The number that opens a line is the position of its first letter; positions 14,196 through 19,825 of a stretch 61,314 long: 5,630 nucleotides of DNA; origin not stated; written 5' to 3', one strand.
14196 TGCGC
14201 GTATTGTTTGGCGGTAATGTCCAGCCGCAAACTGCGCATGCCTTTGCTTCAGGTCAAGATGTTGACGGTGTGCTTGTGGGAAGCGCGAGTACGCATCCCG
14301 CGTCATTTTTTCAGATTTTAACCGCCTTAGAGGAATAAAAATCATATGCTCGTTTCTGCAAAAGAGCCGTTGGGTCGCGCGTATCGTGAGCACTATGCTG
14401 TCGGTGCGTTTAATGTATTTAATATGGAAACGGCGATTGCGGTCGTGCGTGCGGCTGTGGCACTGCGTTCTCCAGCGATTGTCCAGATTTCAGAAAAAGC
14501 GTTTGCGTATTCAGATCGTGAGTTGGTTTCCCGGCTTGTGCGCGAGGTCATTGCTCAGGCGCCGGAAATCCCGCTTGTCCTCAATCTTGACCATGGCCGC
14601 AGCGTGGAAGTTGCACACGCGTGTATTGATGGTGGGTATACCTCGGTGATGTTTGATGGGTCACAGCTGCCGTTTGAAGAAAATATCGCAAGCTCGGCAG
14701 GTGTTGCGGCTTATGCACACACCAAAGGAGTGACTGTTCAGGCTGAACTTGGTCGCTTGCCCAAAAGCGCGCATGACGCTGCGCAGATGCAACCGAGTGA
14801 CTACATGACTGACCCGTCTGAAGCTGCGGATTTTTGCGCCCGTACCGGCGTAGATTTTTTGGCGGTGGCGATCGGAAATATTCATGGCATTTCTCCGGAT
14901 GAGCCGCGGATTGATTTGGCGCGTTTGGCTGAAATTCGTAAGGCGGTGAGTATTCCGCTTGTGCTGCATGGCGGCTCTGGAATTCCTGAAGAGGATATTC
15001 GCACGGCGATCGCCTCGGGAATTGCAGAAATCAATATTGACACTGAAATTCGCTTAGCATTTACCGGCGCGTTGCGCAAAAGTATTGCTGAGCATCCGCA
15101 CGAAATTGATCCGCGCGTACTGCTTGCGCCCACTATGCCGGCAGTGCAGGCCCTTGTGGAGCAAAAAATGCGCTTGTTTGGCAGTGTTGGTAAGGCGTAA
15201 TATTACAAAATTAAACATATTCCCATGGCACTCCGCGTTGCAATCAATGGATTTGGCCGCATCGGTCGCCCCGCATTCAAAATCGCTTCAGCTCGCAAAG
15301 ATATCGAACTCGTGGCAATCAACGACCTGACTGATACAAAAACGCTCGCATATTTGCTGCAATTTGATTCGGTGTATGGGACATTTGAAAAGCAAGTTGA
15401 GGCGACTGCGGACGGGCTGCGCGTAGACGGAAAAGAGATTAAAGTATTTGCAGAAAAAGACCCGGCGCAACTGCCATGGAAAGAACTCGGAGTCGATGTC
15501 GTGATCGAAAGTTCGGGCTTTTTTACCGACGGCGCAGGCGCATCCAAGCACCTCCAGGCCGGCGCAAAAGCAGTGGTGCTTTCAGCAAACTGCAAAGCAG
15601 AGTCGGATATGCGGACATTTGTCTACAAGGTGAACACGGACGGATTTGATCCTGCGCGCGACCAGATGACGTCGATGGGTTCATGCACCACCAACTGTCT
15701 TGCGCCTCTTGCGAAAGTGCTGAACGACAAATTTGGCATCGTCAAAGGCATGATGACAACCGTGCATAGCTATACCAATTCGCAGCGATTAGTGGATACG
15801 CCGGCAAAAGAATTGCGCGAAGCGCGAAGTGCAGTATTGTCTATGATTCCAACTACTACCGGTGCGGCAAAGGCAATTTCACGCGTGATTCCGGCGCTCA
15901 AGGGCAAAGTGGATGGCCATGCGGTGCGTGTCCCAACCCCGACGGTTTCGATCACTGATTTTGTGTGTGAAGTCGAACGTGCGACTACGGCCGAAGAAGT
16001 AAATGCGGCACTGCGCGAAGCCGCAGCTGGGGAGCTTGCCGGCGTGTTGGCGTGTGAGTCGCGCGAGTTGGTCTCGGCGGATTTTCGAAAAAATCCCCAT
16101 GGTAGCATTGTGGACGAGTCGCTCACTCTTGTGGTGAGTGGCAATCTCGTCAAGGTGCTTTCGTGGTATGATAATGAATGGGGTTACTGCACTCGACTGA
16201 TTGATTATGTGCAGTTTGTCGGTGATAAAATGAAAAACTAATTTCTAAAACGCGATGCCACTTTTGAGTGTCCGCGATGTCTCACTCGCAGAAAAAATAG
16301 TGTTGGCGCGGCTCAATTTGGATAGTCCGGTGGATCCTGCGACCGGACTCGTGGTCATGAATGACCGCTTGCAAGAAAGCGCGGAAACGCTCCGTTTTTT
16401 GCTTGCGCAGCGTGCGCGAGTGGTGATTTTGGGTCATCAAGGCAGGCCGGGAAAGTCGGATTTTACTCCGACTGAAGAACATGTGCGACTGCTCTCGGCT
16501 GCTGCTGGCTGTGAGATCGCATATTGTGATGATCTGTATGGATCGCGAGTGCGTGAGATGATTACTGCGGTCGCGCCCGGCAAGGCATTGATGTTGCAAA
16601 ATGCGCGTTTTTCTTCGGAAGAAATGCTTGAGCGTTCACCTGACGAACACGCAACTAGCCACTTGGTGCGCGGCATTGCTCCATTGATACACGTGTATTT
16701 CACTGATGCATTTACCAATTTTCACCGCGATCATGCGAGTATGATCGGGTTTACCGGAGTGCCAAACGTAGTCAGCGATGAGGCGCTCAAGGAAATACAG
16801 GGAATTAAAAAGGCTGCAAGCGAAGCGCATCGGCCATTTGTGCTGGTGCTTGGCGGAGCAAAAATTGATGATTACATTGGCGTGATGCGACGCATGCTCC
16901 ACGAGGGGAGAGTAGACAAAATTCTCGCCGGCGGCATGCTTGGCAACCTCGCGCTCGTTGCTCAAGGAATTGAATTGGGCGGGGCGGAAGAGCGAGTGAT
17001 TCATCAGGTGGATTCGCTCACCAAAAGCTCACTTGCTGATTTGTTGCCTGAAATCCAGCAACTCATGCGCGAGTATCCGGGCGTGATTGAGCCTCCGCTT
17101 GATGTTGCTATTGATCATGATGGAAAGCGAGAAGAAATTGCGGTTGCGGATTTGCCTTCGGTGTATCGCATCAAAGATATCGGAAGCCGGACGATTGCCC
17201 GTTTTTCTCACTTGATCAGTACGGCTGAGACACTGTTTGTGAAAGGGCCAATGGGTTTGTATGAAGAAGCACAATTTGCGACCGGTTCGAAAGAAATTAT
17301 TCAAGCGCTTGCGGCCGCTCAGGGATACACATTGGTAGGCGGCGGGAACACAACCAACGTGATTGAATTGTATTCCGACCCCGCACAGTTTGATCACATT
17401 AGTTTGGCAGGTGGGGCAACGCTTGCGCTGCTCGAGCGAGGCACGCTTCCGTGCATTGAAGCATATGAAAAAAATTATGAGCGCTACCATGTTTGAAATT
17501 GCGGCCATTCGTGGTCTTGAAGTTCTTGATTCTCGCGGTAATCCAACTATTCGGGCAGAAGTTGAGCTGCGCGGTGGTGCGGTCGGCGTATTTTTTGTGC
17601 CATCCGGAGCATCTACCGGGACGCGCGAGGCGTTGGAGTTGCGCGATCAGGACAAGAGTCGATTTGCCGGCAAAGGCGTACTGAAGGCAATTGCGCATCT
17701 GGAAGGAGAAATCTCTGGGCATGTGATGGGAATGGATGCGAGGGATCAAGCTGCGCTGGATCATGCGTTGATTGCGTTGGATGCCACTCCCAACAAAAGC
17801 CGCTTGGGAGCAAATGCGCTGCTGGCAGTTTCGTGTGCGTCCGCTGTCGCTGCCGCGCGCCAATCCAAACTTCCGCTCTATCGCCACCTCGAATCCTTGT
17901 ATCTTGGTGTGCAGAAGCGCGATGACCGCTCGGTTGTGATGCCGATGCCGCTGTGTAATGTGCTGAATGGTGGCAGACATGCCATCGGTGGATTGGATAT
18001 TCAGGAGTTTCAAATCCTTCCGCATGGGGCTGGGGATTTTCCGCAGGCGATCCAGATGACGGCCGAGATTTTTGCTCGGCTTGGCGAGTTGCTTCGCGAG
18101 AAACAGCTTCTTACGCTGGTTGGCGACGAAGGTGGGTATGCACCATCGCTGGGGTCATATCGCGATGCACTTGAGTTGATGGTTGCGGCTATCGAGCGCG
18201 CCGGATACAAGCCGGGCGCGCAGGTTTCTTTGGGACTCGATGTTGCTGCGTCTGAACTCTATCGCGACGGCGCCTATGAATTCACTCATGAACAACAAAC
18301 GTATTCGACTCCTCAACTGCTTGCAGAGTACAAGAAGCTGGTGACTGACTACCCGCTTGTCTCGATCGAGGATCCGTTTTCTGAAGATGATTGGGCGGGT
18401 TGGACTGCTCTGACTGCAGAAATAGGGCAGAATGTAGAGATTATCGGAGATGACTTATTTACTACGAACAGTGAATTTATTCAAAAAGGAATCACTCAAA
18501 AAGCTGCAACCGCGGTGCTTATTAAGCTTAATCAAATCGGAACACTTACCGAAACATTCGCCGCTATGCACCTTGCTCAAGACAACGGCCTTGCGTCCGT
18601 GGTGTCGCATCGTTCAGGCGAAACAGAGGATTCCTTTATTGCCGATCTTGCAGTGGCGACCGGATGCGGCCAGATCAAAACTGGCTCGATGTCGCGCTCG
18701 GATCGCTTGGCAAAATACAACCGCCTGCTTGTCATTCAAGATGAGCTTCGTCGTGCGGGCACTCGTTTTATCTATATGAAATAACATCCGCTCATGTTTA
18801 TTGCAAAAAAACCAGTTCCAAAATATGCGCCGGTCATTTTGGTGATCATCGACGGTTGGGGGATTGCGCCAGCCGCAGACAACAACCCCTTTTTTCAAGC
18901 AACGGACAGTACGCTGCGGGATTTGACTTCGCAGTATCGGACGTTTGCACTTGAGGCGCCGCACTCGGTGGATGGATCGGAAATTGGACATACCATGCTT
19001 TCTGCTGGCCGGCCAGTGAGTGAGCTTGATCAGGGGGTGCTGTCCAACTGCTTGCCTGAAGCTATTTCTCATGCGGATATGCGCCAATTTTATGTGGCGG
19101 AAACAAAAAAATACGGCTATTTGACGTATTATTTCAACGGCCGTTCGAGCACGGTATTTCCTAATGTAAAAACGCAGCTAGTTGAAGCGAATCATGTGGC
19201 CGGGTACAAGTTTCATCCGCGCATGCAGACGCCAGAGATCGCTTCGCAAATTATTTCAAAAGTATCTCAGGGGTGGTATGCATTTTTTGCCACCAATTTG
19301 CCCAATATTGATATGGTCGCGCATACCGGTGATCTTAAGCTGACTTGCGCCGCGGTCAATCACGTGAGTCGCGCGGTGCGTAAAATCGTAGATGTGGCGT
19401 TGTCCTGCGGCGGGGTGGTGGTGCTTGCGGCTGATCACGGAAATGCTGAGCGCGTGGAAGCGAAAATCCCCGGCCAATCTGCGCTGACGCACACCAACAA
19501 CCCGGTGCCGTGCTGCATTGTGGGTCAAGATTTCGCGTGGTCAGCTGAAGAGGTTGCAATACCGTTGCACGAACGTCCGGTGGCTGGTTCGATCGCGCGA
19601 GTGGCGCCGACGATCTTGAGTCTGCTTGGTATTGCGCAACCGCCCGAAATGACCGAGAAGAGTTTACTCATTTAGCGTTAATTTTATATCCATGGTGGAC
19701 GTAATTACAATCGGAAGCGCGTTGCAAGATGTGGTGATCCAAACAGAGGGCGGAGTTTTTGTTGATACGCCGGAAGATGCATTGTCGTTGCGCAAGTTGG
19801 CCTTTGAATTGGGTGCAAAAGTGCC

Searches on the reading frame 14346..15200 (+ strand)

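Call 101: search_protein_families(library=pfam, proteins=[window:14346-15200:+], max_evalue=0.00001)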
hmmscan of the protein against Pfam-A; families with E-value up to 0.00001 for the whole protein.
window:14346-15200:+ (284 aa): 1 family
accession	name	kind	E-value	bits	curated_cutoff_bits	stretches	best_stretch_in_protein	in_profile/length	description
PF01116.26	F_bP_aldolase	-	1e-92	311.1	25.5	1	4-283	2-277/277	Fructose-bisphosphate aldolase class-II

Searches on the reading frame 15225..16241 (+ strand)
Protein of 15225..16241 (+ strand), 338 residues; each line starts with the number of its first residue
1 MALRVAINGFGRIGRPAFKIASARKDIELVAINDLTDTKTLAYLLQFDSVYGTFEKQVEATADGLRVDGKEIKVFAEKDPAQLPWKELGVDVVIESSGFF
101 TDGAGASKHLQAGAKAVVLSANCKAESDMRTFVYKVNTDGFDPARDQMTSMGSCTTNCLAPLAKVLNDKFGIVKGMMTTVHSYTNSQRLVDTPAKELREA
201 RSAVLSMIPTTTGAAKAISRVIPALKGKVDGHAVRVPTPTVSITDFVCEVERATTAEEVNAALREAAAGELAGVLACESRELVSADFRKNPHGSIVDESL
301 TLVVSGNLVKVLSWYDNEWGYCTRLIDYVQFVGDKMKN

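Call 101: search_protein_families(library=pfam, proteins=[window:15225-16241:+], max_evalue=0.00001)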
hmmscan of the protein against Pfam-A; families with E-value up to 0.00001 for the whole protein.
window:15225-16241:+ (338 aa): 2 families
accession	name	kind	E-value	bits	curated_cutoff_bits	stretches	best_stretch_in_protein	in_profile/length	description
PF02800.25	Gp_dh_C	-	2.6e-64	216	24.4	1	159-315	1-158/158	Glyceraldehyde 3-phosphate dehydrogenase, C-terminal domain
PF00044.30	Gp_dh_N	-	2.5e-39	134.1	31.7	1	4-102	2-100/101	Glyceraldehyde 3-phosphate dehydrogenase, NAD binding domain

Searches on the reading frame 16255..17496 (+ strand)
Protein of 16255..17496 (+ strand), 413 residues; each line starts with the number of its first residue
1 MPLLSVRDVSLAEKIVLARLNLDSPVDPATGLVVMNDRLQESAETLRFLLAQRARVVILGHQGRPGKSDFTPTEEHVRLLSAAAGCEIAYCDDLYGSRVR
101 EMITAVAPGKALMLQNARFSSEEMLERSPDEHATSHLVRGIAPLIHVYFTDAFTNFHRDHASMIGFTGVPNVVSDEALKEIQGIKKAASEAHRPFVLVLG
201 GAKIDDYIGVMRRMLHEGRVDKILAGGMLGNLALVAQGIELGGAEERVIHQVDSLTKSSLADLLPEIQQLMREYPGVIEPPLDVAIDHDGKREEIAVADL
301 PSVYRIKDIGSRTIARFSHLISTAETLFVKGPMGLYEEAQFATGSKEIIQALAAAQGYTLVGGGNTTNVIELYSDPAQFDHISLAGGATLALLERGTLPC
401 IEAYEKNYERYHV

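Call 101: search_protein_families(library=pfam, proteins=[window:16255-17496:+], max_evalue=0.00001)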
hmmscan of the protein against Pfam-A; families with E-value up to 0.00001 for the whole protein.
window:16255-17496:+ (413 aa): 1 family
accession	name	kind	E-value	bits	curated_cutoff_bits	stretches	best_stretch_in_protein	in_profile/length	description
PF00162.24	PGK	-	3.9e-84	283.3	27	1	6-394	1-377/379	Phosphoglycerate kinase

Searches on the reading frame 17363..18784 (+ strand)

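Call 102: search_protein_families(library=pfam, proteins=[window:17363-18784:+], max_evalue=0.00001)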
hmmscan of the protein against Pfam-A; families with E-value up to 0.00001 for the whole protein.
window:17363-18784:+ (473 aa): 3 families
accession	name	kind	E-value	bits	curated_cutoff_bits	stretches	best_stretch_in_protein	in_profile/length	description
PF00113.28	Enolase_C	-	7.7e-105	350.8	21.5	1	191-464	2-283/296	Enolase, C-terminal TIM barrel domain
PF03952.21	Enolase_N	-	2.8e-49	167.1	35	1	46-176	1-131/131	Enolase, N-terminal domain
PF13378.12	MR_MLE_C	-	4.1e-08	33.7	29.4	1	312-448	53-184/219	Enolase C-terminal domain-like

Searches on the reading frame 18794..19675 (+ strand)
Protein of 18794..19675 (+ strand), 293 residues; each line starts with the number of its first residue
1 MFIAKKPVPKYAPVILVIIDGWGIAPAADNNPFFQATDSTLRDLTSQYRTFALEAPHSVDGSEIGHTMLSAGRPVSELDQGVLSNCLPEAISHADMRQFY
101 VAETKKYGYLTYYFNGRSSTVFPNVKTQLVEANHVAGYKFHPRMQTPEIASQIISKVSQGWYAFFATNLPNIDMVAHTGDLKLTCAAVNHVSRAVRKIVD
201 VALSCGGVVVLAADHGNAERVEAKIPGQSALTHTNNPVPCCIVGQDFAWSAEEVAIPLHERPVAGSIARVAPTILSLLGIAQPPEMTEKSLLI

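Call 102: search_protein_families(library=pfam, proteins=[window:18794-19675:+], max_evalue=0.00001)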
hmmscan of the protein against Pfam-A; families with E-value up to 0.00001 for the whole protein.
window:18794-19675:+ (293 aa): 1 family
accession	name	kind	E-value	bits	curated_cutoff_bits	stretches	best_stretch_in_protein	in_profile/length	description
PF01676.23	Metalloenzyme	-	6.1e-47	160.7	24.3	1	13-281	2-251/252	Metalloenzyme superfamily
